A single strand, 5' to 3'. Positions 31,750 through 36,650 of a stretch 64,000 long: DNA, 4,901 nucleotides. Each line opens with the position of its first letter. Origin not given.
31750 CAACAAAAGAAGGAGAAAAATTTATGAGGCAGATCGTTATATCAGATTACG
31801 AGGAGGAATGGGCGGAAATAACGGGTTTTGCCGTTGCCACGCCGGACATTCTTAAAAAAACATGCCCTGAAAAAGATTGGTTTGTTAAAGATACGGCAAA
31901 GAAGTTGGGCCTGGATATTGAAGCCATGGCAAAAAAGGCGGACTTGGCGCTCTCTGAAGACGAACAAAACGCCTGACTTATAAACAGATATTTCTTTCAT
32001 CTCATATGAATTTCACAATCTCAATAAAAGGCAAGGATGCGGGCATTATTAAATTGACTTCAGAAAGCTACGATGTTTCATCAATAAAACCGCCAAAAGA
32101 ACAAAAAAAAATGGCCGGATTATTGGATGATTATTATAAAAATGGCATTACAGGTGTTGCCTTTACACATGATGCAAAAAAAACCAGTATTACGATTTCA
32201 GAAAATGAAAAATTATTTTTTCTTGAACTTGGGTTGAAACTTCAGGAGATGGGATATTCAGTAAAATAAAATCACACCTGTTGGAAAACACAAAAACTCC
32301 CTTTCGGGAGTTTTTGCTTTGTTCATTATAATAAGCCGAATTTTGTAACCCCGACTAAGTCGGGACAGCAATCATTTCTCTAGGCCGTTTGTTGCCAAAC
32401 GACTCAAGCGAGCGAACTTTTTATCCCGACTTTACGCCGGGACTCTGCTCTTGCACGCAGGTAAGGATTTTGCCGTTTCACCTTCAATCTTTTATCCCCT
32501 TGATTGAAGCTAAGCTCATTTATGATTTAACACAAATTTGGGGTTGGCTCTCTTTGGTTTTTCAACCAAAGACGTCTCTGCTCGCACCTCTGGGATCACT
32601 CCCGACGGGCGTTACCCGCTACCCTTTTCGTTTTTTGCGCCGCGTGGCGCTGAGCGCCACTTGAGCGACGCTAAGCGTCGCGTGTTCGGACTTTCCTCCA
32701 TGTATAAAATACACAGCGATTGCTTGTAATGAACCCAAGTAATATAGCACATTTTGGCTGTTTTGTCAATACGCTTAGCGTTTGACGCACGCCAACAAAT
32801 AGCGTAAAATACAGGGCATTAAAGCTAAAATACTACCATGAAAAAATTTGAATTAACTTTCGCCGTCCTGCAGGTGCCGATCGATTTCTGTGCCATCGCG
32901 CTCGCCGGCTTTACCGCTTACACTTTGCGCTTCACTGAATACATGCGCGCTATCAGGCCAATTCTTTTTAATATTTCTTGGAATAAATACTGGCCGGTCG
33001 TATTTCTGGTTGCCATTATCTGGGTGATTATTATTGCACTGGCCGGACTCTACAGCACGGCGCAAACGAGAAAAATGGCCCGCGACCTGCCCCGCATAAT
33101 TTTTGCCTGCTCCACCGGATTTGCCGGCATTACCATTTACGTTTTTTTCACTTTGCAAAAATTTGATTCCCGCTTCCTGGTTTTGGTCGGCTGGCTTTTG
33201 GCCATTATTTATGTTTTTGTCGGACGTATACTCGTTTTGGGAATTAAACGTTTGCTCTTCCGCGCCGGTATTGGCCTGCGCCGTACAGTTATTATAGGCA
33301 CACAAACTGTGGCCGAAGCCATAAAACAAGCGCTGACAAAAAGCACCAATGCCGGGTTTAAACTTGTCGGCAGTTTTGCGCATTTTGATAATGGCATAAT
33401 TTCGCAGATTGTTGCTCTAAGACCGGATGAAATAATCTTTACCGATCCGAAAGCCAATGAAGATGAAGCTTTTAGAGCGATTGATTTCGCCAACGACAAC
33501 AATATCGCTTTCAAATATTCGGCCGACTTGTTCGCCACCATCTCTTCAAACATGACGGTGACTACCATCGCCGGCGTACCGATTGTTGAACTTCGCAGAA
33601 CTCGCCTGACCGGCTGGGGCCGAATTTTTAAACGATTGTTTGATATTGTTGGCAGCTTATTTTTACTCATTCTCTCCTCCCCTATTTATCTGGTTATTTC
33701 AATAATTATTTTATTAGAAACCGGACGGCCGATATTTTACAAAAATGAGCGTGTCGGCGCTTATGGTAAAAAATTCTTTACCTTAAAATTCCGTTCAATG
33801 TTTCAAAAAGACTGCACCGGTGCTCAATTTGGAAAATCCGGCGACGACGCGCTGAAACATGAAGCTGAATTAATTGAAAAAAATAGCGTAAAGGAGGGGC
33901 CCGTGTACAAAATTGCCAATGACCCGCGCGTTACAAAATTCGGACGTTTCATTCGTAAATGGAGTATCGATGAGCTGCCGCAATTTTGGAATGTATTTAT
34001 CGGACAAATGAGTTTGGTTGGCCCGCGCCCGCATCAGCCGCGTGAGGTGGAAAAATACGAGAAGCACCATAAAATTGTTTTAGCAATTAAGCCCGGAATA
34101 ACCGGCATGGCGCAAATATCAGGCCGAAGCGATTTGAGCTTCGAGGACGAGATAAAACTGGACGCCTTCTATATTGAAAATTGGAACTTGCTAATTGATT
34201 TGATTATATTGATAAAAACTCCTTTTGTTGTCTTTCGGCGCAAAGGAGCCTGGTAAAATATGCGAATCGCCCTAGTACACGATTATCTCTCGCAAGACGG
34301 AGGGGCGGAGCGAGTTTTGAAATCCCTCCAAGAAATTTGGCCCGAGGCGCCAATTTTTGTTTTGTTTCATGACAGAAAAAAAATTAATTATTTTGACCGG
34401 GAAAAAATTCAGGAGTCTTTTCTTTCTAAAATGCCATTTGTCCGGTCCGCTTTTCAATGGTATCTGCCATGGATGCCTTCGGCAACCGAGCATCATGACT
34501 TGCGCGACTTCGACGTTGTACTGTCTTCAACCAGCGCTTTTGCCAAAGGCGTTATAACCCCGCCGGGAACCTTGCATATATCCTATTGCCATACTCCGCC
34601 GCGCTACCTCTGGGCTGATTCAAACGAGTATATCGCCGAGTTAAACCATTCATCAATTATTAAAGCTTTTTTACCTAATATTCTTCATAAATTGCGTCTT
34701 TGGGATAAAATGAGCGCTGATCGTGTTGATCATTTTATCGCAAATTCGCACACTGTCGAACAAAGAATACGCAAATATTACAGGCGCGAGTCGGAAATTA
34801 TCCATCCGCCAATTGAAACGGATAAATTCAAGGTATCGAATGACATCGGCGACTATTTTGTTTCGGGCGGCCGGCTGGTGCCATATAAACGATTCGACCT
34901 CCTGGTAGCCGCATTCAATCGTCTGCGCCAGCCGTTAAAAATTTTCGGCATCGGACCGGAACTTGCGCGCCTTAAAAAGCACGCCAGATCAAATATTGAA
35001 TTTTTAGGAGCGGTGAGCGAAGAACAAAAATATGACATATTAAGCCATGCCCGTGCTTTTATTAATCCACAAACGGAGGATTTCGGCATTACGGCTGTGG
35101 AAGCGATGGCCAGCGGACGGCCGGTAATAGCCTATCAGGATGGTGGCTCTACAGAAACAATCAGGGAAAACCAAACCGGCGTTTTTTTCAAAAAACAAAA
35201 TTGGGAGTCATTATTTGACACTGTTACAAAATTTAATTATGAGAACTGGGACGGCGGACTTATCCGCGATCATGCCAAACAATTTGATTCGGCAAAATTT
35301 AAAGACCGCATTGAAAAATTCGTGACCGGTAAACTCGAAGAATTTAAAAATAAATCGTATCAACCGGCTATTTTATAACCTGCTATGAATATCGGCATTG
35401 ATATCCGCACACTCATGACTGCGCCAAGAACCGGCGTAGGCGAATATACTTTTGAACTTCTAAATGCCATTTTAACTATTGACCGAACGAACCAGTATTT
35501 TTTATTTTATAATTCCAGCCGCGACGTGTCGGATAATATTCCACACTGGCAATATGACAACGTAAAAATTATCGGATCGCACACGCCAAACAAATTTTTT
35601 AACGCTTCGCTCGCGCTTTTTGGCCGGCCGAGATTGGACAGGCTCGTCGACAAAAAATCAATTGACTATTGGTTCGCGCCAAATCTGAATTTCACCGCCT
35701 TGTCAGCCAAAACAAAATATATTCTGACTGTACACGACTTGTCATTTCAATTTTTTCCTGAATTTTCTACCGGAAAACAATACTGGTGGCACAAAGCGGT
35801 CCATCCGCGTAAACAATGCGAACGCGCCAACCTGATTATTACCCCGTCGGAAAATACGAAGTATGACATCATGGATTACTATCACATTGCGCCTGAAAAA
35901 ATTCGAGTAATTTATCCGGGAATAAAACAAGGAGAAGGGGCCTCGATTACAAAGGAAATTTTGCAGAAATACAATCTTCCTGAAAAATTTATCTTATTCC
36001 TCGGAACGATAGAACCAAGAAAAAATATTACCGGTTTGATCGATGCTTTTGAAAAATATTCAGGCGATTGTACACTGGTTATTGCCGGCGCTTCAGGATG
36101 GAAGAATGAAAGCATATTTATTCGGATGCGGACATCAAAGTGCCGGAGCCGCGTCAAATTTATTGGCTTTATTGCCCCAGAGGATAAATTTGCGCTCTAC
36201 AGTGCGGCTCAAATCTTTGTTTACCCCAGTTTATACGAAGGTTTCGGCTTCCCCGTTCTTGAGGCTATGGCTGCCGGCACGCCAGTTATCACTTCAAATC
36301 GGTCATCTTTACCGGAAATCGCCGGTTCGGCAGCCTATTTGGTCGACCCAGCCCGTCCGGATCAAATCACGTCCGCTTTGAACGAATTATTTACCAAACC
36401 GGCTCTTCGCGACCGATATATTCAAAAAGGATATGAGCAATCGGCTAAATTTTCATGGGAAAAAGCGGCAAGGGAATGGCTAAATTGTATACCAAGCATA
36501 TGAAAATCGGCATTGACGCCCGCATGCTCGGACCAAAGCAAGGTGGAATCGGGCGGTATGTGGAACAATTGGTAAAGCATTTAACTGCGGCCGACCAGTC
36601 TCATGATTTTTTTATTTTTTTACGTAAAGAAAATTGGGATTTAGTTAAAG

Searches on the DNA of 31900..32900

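Call 98: search_rna_families(source=window, start=31900, end=32900, threshold=evalue, max_evalue=1)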
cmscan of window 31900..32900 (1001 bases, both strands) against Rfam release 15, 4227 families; matches with E-value up to 1: 5.
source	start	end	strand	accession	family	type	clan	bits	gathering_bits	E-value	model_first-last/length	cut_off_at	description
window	32316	32735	-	RF00010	RNaseP_bact_a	Gene; ribozyme;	CL00002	93.9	100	4.1e-29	1-367/367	no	Bacterial RNase P class A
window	32224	32323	+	RF01772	rnk_pseudo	Cis-reg; leader;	-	26.4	55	0.045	1-108/108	no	Pseudomonas rnk leader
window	32265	32320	+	RF01859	Phe_leader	Cis-reg; leader;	-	24.1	55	0.19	1-125/125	no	Phenylalanine leader peptide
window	32136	32322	+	RF00125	IS128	Gene; sRNA;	-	19.8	80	0.19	1-209/209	no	IS128 RNA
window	32285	32348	-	RF02377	SurA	Gene; sRNA;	-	13.5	100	0.53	1-279/279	no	SurA sRNA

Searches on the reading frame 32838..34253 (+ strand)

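Call 82: search_protein_families(library=pfam, proteins=[window:32838-34253:+], max_evalue=0.001)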
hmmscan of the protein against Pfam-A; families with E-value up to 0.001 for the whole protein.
window:32838-34253:+ (472 aa): 2 families
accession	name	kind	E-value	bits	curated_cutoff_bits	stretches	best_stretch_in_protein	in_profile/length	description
PF02397.22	Bac_transf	-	4.6e-63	212.4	27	1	265-466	1-178/179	Bacterial sugar transferase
PF13727.12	CoA_binding_3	-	5e-09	36.9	25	1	68-189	2-119/175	CoA-binding domain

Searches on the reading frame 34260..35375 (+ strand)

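Call 82: search_protein_families(library=pfam, proteins=[window:34260-35375:+], max_evalue=0.001)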
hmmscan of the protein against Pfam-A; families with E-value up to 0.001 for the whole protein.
window:34260-35375:+ (372 aa): 4 families
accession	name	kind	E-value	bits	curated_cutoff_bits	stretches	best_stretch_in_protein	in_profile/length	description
PF00534.26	Glycos_transf_1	-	1.5e-26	93.4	26.4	1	194-325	12-155/172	Glycosyl transferases group 1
PF13692.12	Glyco_trans_1_4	-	2.2e-21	77.1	27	1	201-323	5-137/142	Glycosyl transferases group 1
PF13439.12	Glyco_transf_4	-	1.2e-09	38.8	28.5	1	14-189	2-170/170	Glycosyltransferase Family 4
PF20706.3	GT4-conflict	-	0.00084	18.9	26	0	261-306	279-325/385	Family 4 Glycosyltransferase in conflict systems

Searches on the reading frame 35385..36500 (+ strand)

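Call 82: search_protein_families(library=pfam, proteins=[window:35385-36500:+], max_evalue=0.001)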
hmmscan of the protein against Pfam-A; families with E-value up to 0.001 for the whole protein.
window:35385-36500:+ (372 aa): 5 families
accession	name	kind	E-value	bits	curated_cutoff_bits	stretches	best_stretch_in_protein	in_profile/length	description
PF00534.26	Glycos_transf_1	-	2.5e-35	122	26.4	1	195-351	8-171/172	Glycosyl transferases group 1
PF13692.12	Glyco_trans_1_4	-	2.8e-28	99.4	27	1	201-337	2-141/142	Glycosyl transferases group 1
PF13439.12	Glyco_transf_4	-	7.5e-14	52.5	28.5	1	17-180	3-166/170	Glycosyltransferase Family 4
PF13524.12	Glyco_trans_1_2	-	5.7e-11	43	25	1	227-366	13-143/144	Glycosyl transferase-like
PF20706.3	GT4-conflict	-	5.8e-09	35.8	26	1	204-309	201-316/385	Family 4 Glycosyltransferase in conflict systems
